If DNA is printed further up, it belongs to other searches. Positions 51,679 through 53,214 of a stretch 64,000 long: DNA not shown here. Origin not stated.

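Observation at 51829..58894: dTDP-sugar tailoring cassette predicting a C-methylated amino-6-deoxyhexose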

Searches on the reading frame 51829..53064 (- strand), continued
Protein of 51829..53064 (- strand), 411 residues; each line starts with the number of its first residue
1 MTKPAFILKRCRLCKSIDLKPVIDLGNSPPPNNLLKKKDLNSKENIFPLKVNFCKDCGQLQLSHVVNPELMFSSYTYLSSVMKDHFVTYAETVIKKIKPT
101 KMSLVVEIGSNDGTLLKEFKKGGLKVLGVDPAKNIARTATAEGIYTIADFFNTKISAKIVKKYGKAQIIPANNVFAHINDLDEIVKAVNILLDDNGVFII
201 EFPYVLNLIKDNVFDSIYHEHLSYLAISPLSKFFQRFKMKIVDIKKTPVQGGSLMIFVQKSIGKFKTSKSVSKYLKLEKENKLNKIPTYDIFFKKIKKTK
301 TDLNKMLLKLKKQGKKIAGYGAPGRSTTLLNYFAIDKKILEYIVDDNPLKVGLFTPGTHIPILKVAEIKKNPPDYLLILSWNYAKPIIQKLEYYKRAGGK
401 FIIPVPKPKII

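Call 20: find_related_loci(query=window:51829-53064:-, collection=genome_contigs, flank=10000)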
Query window:51829-53064:- (411 aa) in genome_contigs; peptide patterns used: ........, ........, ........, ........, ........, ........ (x = any residue, [..] = any of these).
110 stretches matched a pattern; 2 encode a relative of the query (tblastn E <= 1e-3); 2 distinct loci.
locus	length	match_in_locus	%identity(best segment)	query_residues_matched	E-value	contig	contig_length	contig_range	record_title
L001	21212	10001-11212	37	10-411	1e-98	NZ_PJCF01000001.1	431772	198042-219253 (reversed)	Paraglaciecola sp. MB-3u-78 contig5, whole genome shotgun sequence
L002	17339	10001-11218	36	10-411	1e-92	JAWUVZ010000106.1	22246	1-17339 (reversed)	MAG: Glaciecola sp. isolate HBSea_ice_MAG168 BAT.168_698792_flag=1_multi=7.9639_len=22246, whole genome shotgun sequence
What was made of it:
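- Tried and rejected: A genome_contigs scan with the single C-methyltransferase (C-MT) protein returned only two distant Glaciecola/Paraglaciecola loci and used up that scan (call 20).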

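Call 24: find_related_loci(query=A2, collection=metagenome_contigs, flank=10000)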
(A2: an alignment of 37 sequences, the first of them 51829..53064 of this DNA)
Query A2 (411 aa) in metagenome_contigs; peptide patterns used: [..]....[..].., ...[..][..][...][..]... (x = any residue, [..] = any of these).
600 stretches matched a pattern (row limit reached: there are more); 595 encode a relative of the query (tblastn E <= 1e-3); the best 80 are kept; 80 distinct loci.
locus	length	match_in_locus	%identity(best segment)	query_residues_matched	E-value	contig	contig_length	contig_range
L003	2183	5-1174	63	22-408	3e-157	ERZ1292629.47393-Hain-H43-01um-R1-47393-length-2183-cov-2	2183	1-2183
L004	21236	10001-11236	55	2-410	7e-137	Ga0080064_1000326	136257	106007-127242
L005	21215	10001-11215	52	10-411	2e-130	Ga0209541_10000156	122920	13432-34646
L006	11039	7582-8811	53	5-411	7e-130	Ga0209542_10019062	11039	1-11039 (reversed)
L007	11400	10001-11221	48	8-411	4e-127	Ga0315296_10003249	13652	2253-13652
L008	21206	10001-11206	49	8-407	1e-126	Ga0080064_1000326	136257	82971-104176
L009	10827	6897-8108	46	10-410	5e-126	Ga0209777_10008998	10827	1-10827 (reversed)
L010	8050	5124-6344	46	8-411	3e-125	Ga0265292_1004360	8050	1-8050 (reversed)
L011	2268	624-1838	47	10-411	2e-132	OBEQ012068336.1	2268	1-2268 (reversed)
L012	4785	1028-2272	44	1-411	3e-122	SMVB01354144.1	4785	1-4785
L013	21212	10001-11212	46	10-411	1e-120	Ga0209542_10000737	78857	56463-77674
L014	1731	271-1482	46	10-410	1e-127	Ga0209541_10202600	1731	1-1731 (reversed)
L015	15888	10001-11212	44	11-411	4e-118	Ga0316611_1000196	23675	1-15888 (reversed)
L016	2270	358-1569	43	11-411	2e-124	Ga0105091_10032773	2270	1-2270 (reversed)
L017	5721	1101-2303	43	10-407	2e-116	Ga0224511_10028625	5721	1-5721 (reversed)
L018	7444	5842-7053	47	10-410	1e-115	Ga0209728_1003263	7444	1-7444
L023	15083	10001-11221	41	8-411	6e-114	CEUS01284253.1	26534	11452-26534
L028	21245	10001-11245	44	1-411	2e-112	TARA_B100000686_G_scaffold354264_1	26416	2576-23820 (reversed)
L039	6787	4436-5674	40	1-410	3e-109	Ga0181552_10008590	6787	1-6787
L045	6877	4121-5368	40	1-411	2e-107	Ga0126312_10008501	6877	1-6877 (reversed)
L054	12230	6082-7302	39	8-411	2e-105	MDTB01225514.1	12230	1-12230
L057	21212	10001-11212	40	11-411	1e-104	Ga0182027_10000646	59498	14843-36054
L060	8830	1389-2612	40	7-411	2e-104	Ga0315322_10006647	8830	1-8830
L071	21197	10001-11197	42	11-411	4e-102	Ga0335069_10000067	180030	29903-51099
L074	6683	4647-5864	42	8-410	9e-102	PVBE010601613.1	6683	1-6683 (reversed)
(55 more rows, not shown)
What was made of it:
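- Tried and rejected: The metagenome scan with an alignment worked much better (call 24).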

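Call 40: find_encoding_contigs(protein=P0001, flank=10000, max_places=2)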
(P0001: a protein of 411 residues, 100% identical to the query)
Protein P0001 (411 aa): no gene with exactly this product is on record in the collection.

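Call 41: find_encoding_contigs(protein=P0002, flank=10000, max_places=2)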
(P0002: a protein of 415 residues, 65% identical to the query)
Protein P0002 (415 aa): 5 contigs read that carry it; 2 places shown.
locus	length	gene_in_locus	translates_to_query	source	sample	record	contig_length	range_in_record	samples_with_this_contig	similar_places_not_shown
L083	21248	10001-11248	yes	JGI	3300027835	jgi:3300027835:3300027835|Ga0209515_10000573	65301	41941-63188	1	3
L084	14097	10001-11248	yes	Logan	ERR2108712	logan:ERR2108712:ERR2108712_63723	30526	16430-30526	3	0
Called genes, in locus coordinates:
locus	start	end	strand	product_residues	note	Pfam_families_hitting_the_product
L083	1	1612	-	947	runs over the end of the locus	PF00754:F5_F8_type_C, PF22633:F5_F8_type_C_2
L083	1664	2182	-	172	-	PF18915:DUF5667 (weak)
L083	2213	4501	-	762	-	PF02366:PMT, PF13231:PMT_2 (weak)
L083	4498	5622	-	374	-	PF00155:Aminotran_1_2, PF01041:DegT_DnrJ_EryC1, PF00266:Aminotran_5 (weak), PF01053:Cys_Met_Meta_PP (weak)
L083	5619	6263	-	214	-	PF13489:Methyltransf_23, PF00891:Methyltransf_2, PF05175:MTS (weak), PF13847:Methyltransf_31, PF08241:Methyltransf_11, PF08242:Methyltransf_12, PF13649:Methyltransf_25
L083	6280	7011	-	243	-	PF01209:Ubie_methyltran (weak), PF01739:CheR (faint), PF13489:Methyltransf_23, PF02353:CMAS (weak), PF13847:Methyltransf_31, PF08241:Methyltransf_11, PF08242:Methyltransf_12, PF13649:Methyltransf_25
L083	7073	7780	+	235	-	PF00535:Glycos_transf_2, PF10111:Glyco_tranf_2_2 (weak), PF13641:Glyco_tranf_2_3 (weak)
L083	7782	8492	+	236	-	PF00535:Glycos_transf_2, PF10111:Glyco_tranf_2_2 (weak), PF13641:Glyco_tranf_2_3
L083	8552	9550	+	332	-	PF01073:3Beta_HSD, PF01370:Epimerase, PF02719:Polysacc_synt_2, PF04321:RmlD_sub_bind, PF07993:NAD_binding_4, PF13460:NAD_binding_10, PF16363:GDP_Man_Dehyd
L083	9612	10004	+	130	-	PF07883:Cupin_2 (weak)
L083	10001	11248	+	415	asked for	PF08421:Methyltransf_13, PF13489:Methyltransf_23, PF08242:Methyltransf_12, PF08484:Methyltransf_14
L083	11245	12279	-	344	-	PF00535:Glycos_transf_2, PF10111:Glyco_tranf_2_2, PF13506:Glyco_transf_21 (weak), PF13641:Glyco_tranf_2_3, PF13632:Glyco_trans_2_3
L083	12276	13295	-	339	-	PF00535:Glycos_transf_2, PF13641:Glyco_tranf_2_3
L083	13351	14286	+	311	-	PF00535:Glycos_transf_2, PF10111:Glyco_tranf_2_2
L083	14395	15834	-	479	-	PF13231:PMT_2 (weak)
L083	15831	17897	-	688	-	PF13231:PMT_2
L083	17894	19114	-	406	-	PF13439:Glyco_transf_4, PF13477:Glyco_trans_4_2, PF13579:Glyco_trans_4_4, PF00534:Glycos_transf_1, PF13692:Glyco_trans_1_4, PF13524:Glyco_trans_1_2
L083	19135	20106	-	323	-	PF01073:3Beta_HSD, PF01370:Epimerase, PF02719:Polysacc_synt_2, PF04321:RmlD_sub_bind, PF05368:NmrA, PF13460:NAD_binding_10, PF16363:GDP_Man_Dehyd, PF07993:NAD_binding_4, +1 more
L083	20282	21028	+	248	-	PF05219:DREV (weak), PF13489:Methyltransf_23, PF01209:Ubie_methyltran, PF06325:PrmA, PF08241:Methyltransf_11, PF08242:Methyltransf_12, PF13649:Methyltransf_25, PF13847:Methyltransf_31, +2 more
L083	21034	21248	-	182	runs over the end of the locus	PF18915:DUF5667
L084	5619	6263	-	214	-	PF13489:Methyltransf_23, PF00891:Methyltransf_2, PF05175:MTS (weak), PF13847:Methyltransf_31, PF08241:Methyltransf_11, PF08242:Methyltransf_12, PF13649:Methyltransf_25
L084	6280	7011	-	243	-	PF01209:Ubie_methyltran (weak), PF01739:CheR (faint), PF13489:Methyltransf_23, PF02353:CMAS (weak), PF13847:Methyltransf_31, PF08241:Methyltransf_11, PF08242:Methyltransf_12, PF13649:Methyltransf_25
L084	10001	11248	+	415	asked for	PF08421:Methyltransf_13, PF13489:Methyltransf_23, PF08242:Methyltransf_12, PF08484:Methyltransf_14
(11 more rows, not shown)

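Call 42: find_encoding_contigs(protein=P0013, flank=10000, max_places=2)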
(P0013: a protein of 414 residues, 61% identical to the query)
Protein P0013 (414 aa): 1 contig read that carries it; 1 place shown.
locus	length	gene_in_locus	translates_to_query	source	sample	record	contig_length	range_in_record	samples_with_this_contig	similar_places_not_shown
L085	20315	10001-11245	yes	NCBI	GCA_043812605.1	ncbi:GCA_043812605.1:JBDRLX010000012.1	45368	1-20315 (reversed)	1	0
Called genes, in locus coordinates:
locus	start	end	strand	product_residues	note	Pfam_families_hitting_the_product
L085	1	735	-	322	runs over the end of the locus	PF04321:RmlD_sub_bind, PF05368:NmrA (weak), PF01073:3Beta_HSD, PF01370:Epimerase, PF02719:Polysacc_synt_2 (faint), PF13460:NAD_binding_10, PF16363:GDP_Man_Dehyd, PF07993:NAD_binding_4 (weak)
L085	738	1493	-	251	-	PF13641:Glyco_tranf_2_3, PF00535:Glycos_transf_2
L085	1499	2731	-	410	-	-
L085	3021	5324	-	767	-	PF02366:PMT, PF13231:PMT_2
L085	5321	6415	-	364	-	PF00155:Aminotran_1_2, PF00266:Aminotran_5 (weak), PF01041:DegT_DnrJ_EryC1, PF01212:Beta_elim_lyase (faint)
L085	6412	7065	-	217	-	PF13489:Methyltransf_23, PF00891:Methyltransf_2, PF05175:MTS (weak), PF13847:Methyltransf_31, PF08241:Methyltransf_11, PF08242:Methyltransf_12, PF13649:Methyltransf_25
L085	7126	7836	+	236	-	PF00535:Glycos_transf_2, PF10111:Glyco_tranf_2_2, PF13641:Glyco_tranf_2_3 (faint)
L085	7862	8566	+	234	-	PF00535:Glycos_transf_2, PF10111:Glyco_tranf_2_2 (weak), PF13641:Glyco_tranf_2_3 (weak)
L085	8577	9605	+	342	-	PF01073:3Beta_HSD, PF01370:Epimerase, PF02719:Polysacc_synt_2, PF04321:RmlD_sub_bind, PF07993:NAD_binding_4, PF13460:NAD_binding_10 (weak), PF16363:GDP_Man_Dehyd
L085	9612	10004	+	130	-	PF07883:Cupin_2 (weak)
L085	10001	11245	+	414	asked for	PF08421:Methyltransf_13, PF13489:Methyltransf_23, PF08241:Methyltransf_11 (weak), PF08242:Methyltransf_12, PF08484:Methyltransf_14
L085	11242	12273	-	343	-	PF00535:Glycos_transf_2, PF10111:Glyco_tranf_2_2 (weak), PF13641:Glyco_tranf_2_3, PF13632:Glyco_trans_2_3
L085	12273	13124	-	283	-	PF00535:Glycos_transf_2, PF10111:Glyco_tranf_2_2, PF13641:Glyco_tranf_2_3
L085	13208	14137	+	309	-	PF00535:Glycos_transf_2, PF10111:Glyco_tranf_2_2 (weak)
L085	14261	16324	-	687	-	PF13231:PMT_2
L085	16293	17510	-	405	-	PF13439:Glyco_transf_4, PF13579:Glyco_trans_4_4, PF13477:Glyco_trans_4_2, PF00534:Glycos_transf_1, PF13692:Glyco_trans_1_4, PF13524:Glyco_trans_1_2 (weak)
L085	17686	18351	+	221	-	PF01209:Ubie_methyltran, PF06325:PrmA (weak), PF13489:Methyltransf_23, PF07021:MetW (faint), PF13847:Methyltransf_31, PF08241:Methyltransf_11, PF08242:Methyltransf_12, PF13649:Methyltransf_25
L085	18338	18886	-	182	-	PF18915:DUF5667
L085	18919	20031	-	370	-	PF13439:Glyco_transf_4 (faint), PF20706:GT4-conflict, PF00534:Glycos_transf_1, PF13692:Glyco_trans_1_4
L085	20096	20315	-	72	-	?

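Call 64: search_protein_families(library=ncbifam, proteins=[L004:11233-12294:+, L005:11157-12275:+, L012:2194-3339:+, L028:11249-12301:+, L039:5684-6775:+], max_evalue=1e-10)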
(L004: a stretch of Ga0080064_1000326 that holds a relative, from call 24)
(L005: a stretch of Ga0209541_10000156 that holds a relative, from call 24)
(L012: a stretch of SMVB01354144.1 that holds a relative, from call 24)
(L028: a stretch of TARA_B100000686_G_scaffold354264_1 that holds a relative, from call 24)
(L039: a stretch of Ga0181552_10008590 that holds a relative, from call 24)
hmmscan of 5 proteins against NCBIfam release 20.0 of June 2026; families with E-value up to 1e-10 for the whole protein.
L004:11233-12294:+ (354 aa): 12 families
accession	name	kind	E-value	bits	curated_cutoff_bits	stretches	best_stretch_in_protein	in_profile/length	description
TIGR01181.1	dTDP_gluc_dehyt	equivalog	5.3e-44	150.6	365.1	1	30-349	2-312/321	dTDP-glucose 4,6-dehydratase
NF007490.0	PRK10084.1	subfamily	1.4e-32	113.1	649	1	30-348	3-334/361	dTDP-glucose 4,6-dehydratase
TIGR04180.1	EDH_00030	hypoth_equivalog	5.4e-32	111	475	1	30-335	1-296/297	NAD-dependent 4,6-dehydratase LegB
NF007582.0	PRK10217.1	equivalog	1.9e-26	93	698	1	28-348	2-331/355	dTDP-glucose 4,6-dehydratase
NF008872.0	PRK11908.1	equivalog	9e-26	90.7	294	1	28-349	2-336/349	bifunctional UDP-4-keto-pentose/UDP-xylose synthase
TIGR01179.1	galE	equivalog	9.1e-25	87.2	262.3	1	30-217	2-181/332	UDP-glucose 4-epimerase GalE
NF011728.1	PRK15181.1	equivalog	1.2e-24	87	760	1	25-348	13-337/348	Vi polysaccharide biosynthesis UDP-N-acetylglucosaminuronic acid C-4 epimerase TviC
NF005998.1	PRK08125.1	equivalog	3.1e-22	78.7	777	1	17-348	305-649/649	bifunctional UDP-4-amino-4-deoxy-L-arabinose formyltransferase/UDP-glucuronic acid oxidase ArnA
TIGR02197.1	heptose_epim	equivalog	1.2e-18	67.4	274.6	1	30-349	1-314/316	ADP-glyceromanno-heptose 6-epimerase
TIGR02622.1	CDP_4_6_dhtase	equivalog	4.6e-13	49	278.45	1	26-352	3-334/352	CDP-glucose 4,6-dehydratase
NF047922.1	GDPFucSynFcl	equivalog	9.2e-13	48.3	500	1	95-348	48-301/308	GDP-L-fucose synthase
NF007956.0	PRK10675.1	subfamily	1.2e-12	47.6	394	1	30-213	3-181/338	UDP-glucose 4-epimerase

L005:11157-12275:+ (373 aa): 10 families
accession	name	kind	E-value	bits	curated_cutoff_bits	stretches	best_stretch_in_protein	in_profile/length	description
TIGR01181.1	dTDP_gluc_dehyt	equivalog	4.2e-36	124.7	365.1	1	49-369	2-313/321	dTDP-glucose 4,6-dehydratase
TIGR04180.1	EDH_00030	hypoth_equivalog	2.8e-29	102.1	475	1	50-317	2-259/297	NAD-dependent 4,6-dehydratase LegB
NF007490.0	PRK10084.1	subfamily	7.5e-24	84.4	649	1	49-369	3-336/361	dTDP-glucose 4,6-dehydratase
NF011728.1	PRK15181.1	equivalog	1e-22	80.6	760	1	43-368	12-338/348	Vi polysaccharide biosynthesis UDP-N-acetylglucosaminuronic acid C-4 epimerase TviC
NF007582.0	PRK10217.1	equivalog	1.8e-21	76.6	698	1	47-368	2-332/355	dTDP-glucose 4,6-dehydratase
NF008872.0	PRK11908.1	equivalog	5.2e-20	71.8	294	1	100-367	45-335/349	bifunctional UDP-4-keto-pentose/UDP-xylose synthase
TIGR01179.1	galE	equivalog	1.7e-18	66.5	262.3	1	49-370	2-328/332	UDP-glucose 4-epimerase GalE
TIGR02197.1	heptose_epim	equivalog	1.9e-17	63.4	274.6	1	49-369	1-315/316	ADP-glyceromanno-heptose 6-epimerase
NF005998.1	PRK08125.1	equivalog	1e-16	60.5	777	1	26-367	298-649/649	bifunctional UDP-4-amino-4-deoxy-L-arabinose formyltransferase/UDP-glucuronic acid oxidase ArnA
TIGR02622.1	CDP_4_6_dhtase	equivalog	3.4e-13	49.4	278.45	1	45-371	3-334/352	CDP-glucose 4,6-dehydratase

L012:2194-3339:+ (382 aa): 10 families
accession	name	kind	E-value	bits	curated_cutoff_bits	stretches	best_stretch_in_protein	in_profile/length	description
TIGR01181.1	dTDP_gluc_dehyt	equivalog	1.4e-31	109.8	365.1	1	57-375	2-312/321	dTDP-glucose 4,6-dehydratase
TIGR04180.1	EDH_00030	hypoth_equivalog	3.4e-28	98.6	475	1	58-359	2-294/297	NAD-dependent 4,6-dehydratase LegB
NF011728.1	PRK15181.1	equivalog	4.6e-20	71.9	760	1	51-376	12-339/348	Vi polysaccharide biosynthesis UDP-N-acetylglucosaminuronic acid C-4 epimerase TviC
NF008872.0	PRK11908.1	equivalog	2.6e-19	69.4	294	1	104-371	42-332/349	bifunctional UDP-4-keto-pentose/UDP-xylose synthase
TIGR01179.1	galE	equivalog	1.9e-16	59.8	262.3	1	57-376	2-327/332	UDP-glucose 4-epimerase GalE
NF007490.0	PRK10084.1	subfamily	4.9e-16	58.7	649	1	58-374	4-334/361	dTDP-glucose 4,6-dehydratase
NF007582.0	PRK10217.1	equivalog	1.1e-15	57.7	698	1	55-320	2-269/355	dTDP-glucose 4,6-dehydratase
TIGR02197.1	heptose_epim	equivalog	2.8e-15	56.3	274.6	1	57-375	1-314/316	ADP-glyceromanno-heptose 6-epimerase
NF047922.1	GDPFucSynFcl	equivalog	2.7e-14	53.3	500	1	129-375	57-302/308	GDP-L-fucose synthase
NF005998.1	PRK08125.1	equivalog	2.8e-14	52.5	777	1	55-323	316-587/649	bifunctional UDP-4-amino-4-deoxy-L-arabinose formyltransferase/UDP-glucuronic acid oxidase ArnA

L028:11249-12301:+ (351 aa): 12 families
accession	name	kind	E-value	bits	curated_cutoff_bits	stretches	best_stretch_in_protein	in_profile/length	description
TIGR01181.1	dTDP_gluc_dehyt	equivalog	2e-33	115.8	365.1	1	29-345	2-311/321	dTDP-glucose 4,6-dehydratase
NF008872.0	PRK11908.1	equivalog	7.3e-27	94.3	294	1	27-344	2-334/349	bifunctional UDP-4-keto-pentose/UDP-xylose synthase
TIGR04180.1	EDH_00030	hypoth_equivalog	4.2e-26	91.7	475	1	30-331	2-295/297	NAD-dependent 4,6-dehydratase LegB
TIGR01179.1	galE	equivalog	1.8e-21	76.3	262.3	1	29-346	2-326/332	UDP-glucose 4-epimerase GalE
TIGR02197.1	heptose_epim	equivalog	1e-20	74.2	274.6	1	29-345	1-313/316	ADP-glyceromanno-heptose 6-epimerase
NF007582.0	PRK10217.1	equivalog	1.6e-20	73.5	698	1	27-344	2-330/355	dTDP-glucose 4,6-dehydratase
NF007490.0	PRK10084.1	subfamily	1.8e-19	69.9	649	1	29-344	3-333/361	dTDP-glucose 4,6-dehydratase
NF005998.1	PRK08125.1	equivalog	1.9e-18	66.2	777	1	27-342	316-646/649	bifunctional UDP-4-amino-4-deoxy-L-arabinose formyltransferase/UDP-glucuronic acid oxidase ArnA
NF011728.1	PRK15181.1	equivalog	4.2e-15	55.6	760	1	26-344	15-336/348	Vi polysaccharide biosynthesis UDP-N-acetylglucosaminuronic acid C-4 epimerase TviC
NF047922.1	GDPFucSynFcl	equivalog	5.9e-15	55.5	500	1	90-344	45-300/308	GDP-L-fucose synthase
TIGR02622.1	CDP_4_6_dhtase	equivalog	2.2e-14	53.4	278.45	1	24-349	2-334/352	CDP-glucose 4,6-dehydratase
NF007956.0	PRK10675.1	subfamily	9.8e-11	41.3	394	0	29-297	3-285/338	UDP-glucose 4-epimerase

L039:5684-6775:+ (364 aa): 9 families
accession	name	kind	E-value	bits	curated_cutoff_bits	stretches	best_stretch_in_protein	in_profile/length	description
TIGR01181.1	dTDP_gluc_dehyt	equivalog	5.3e-29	101.3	365.1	1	40-355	2-310/321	dTDP-glucose 4,6-dehydratase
TIGR04180.1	EDH_00030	hypoth_equivalog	4.2e-26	91.7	475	1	40-342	1-295/297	NAD-dependent 4,6-dehydratase LegB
NF008872.0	PRK11908.1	equivalog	3.6e-23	82.1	294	1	39-351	3-330/349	bifunctional UDP-4-keto-pentose/UDP-xylose synthase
NF007490.0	PRK10084.1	subfamily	4.2e-17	62.2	649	1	40-355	3-333/361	dTDP-glucose 4,6-dehydratase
TIGR02197.1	heptose_epim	equivalog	1.7e-16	60.3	274.6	1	40-356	1-313/316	ADP-glyceromanno-heptose 6-epimerase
NF005998.1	PRK08125.1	equivalog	3.5e-16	58.7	777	1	31-350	309-643/649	bifunctional UDP-4-amino-4-deoxy-L-arabinose formyltransferase/UDP-glucuronic acid oxidase ArnA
NF007582.0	PRK10217.1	equivalog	5.3e-16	58.7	698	1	38-356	2-331/355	dTDP-glucose 4,6-dehydratase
TIGR01179.1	galE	equivalog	3.1e-13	49.2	262.3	1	40-355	2-324/332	UDP-glucose 4-epimerase GalE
TIGR01746.1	Thioester-redct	subfamily_domain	8.1e-11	41.7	213.35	0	109-308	88-285/371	thioester reductase domain-containing protein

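Call 67: find_encoding_contigs(protein=P0075, flank=10000, max_places=1)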
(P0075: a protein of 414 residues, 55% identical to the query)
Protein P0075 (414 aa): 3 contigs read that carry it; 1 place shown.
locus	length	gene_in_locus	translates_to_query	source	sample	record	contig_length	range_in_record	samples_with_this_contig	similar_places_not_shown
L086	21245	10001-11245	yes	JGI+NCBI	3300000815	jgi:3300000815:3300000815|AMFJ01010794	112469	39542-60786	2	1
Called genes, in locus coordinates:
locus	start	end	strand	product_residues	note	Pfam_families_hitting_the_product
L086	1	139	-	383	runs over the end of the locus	PF16822:ALGX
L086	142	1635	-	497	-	PF03062:MBOAT, PF13813:MBOAT_2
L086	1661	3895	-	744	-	PF13231:PMT_2, PF02366:PMT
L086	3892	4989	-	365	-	PF00155:Aminotran_1_2, PF01041:DegT_DnrJ_EryC1, PF00266:Aminotran_5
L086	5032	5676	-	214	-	-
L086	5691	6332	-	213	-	PF13489:Methyltransf_23, PF00891:Methyltransf_2, PF13847:Methyltransf_31, PF02390:Methyltransf_4 (faint), PF08241:Methyltransf_11, PF08242:Methyltransf_12, PF13649:Methyltransf_25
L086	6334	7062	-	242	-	PF05148:Methyltransf_8, PF01209:Ubie_methyltran (weak), PF13489:Methyltransf_23, PF13847:Methyltransf_31, PF08241:Methyltransf_11, PF08242:Methyltransf_12, PF13649:Methyltransf_25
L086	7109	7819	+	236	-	PF13641:Glyco_tranf_2_3, PF00535:Glycos_transf_2, PF10111:Glyco_tranf_2_2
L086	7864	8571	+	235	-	PF00535:Glycos_transf_2, PF10111:Glyco_tranf_2_2 (weak)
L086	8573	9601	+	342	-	PF01073:3Beta_HSD, PF01370:Epimerase, PF02719:Polysacc_synt_2, PF04321:RmlD_sub_bind, PF13460:NAD_binding_10 (faint), PF16363:GDP_Man_Dehyd, PF07993:NAD_binding_4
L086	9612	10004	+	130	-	PF07883:Cupin_2 (weak)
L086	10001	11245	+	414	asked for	PF08421:Methyltransf_13, PF13489:Methyltransf_23, PF08242:Methyltransf_12 (faint), PF08484:Methyltransf_14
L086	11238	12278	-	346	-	PF00535:Glycos_transf_2, PF13641:Glyco_tranf_2_3, PF13632:Glyco_trans_2_3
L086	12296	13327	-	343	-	PF00535:Glycos_transf_2, PF10111:Glyco_tranf_2_2 (weak)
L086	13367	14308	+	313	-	PF00535:Glycos_transf_2, PF10111:Glyco_tranf_2_2 (weak), PF13641:Glyco_tranf_2_3 (weak)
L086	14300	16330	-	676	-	PF13231:PMT_2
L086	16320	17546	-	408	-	PF13439:Glyco_transf_4, PF13579:Glyco_trans_4_4 (faint), PF13477:Glyco_trans_4_2 (weak), PF00534:Glycos_transf_1, PF13692:Glyco_trans_1_4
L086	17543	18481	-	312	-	PF01073:3Beta_HSD, PF01370:Epimerase, PF02719:Polysacc_synt_2, PF04321:RmlD_sub_bind, PF05368:NmrA, PF13460:NAD_binding_10, PF16363:GDP_Man_Dehyd, PF07993:NAD_binding_4, +2 more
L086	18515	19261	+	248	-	PF05219:DREV (weak), PF05401:NodS (weak), PF01209:Ubie_methyltran, PF13489:Methyltransf_23, PF08241:Methyltransf_11, PF08242:Methyltransf_12, PF13649:Methyltransf_25, PF13847:Methyltransf_31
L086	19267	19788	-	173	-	PF18915:DUF5667 (weak)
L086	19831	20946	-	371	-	PF13439:Glyco_transf_4 (weak), PF20706:GT4-conflict, PF00534:Glycos_transf_1, PF13692:Glyco_trans_1_4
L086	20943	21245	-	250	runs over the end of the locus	PF00535:Glycos_transf_2, PF10111:Glyco_tranf_2_2 (weak)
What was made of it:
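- The whole cassette is syntenic in L083, L085 and L086, with C-MT identity of 65, 61 and 55% (calls 41, 42, 67). The arrangement is conserved across genomes with C-methyltransferase identity of 55-65% (calls 41, 42, 67).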
